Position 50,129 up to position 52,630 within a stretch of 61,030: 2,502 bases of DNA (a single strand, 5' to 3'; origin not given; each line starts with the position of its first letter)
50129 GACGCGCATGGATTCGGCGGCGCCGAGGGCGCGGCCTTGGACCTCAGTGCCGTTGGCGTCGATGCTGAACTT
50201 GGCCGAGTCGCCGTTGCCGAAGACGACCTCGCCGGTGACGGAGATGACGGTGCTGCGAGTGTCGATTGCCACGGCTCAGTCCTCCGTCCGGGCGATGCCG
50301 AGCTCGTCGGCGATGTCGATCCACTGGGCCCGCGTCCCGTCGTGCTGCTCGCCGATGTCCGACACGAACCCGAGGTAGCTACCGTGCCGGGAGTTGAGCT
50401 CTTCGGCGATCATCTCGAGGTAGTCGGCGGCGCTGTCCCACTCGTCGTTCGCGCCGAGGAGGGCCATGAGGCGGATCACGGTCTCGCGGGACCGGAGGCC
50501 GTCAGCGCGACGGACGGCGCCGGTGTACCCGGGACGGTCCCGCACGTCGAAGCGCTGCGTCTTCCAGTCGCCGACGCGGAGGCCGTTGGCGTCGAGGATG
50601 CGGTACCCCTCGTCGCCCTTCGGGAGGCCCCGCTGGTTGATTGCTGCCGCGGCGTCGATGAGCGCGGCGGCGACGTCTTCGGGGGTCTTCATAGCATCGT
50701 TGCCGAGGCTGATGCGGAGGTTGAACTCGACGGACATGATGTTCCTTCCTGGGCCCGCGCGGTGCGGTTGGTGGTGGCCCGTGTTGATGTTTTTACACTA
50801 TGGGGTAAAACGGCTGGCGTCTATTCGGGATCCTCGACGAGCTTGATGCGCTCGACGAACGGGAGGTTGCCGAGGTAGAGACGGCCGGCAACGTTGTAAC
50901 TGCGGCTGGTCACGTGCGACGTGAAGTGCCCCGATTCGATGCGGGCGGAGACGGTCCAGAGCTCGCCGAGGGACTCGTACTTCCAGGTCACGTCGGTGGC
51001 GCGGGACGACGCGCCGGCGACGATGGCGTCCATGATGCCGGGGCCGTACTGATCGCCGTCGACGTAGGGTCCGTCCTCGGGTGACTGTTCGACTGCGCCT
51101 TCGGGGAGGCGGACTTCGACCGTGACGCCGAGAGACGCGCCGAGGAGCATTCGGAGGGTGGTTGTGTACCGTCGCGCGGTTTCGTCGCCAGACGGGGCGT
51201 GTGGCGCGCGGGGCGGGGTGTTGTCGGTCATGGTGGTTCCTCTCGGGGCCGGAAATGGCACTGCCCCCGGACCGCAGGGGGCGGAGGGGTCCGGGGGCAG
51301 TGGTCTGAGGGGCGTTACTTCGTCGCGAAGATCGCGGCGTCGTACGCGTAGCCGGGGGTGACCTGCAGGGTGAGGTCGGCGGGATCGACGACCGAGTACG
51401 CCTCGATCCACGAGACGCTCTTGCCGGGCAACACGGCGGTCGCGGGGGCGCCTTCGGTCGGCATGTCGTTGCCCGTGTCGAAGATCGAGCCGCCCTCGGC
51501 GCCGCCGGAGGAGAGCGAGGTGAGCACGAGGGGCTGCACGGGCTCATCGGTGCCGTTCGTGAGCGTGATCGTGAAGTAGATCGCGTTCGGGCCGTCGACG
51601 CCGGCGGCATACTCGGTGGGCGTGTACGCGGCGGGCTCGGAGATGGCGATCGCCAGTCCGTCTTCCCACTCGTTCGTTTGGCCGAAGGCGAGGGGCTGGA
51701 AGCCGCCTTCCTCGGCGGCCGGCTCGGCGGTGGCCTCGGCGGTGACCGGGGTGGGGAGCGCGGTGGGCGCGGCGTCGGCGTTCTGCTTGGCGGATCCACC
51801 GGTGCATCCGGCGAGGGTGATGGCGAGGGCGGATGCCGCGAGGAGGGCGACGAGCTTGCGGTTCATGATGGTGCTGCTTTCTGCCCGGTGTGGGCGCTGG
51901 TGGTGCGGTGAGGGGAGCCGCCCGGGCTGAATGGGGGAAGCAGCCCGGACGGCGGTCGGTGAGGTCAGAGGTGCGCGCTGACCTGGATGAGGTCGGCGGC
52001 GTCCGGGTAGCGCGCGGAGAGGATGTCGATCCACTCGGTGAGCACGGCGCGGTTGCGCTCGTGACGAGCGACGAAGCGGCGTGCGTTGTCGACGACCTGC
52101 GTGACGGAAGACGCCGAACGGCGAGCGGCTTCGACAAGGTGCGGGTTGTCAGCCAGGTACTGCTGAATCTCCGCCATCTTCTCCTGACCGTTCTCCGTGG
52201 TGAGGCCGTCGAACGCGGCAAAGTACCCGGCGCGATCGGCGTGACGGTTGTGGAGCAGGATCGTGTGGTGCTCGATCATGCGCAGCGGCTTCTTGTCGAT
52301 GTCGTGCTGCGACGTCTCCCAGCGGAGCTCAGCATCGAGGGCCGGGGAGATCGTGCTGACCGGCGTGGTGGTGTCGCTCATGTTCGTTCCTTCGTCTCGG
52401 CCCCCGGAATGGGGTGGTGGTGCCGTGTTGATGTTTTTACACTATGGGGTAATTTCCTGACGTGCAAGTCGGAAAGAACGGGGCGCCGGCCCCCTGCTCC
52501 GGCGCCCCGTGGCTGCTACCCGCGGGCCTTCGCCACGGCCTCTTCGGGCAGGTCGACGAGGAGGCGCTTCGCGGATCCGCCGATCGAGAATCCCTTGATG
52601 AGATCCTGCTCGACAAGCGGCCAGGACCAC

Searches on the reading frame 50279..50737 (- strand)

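Call 69: search_protein_families(library=pfam, max_evalue=0.01, proteins=[window:50279-50737:-])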
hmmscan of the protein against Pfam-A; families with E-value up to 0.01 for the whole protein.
seq(153 aa): 0 families

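Call 70: search_protein_families(library=phrogs, max_evalue=0.001, proteins=[window:50279-50737:-])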
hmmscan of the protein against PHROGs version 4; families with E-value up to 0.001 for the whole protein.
seq(153 aa): 1 family
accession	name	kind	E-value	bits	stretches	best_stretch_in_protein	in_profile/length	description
phrog_9027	-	unknown function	4.2e-05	24.8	1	3-60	3-69/72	-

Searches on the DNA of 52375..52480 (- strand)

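Call 87: search_dna_similar(query=window:52375-52480:-, collection=phages, mode=distant, max_evalue=10, max_rows=25)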
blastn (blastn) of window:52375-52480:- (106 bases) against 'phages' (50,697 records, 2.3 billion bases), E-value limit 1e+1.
No match.
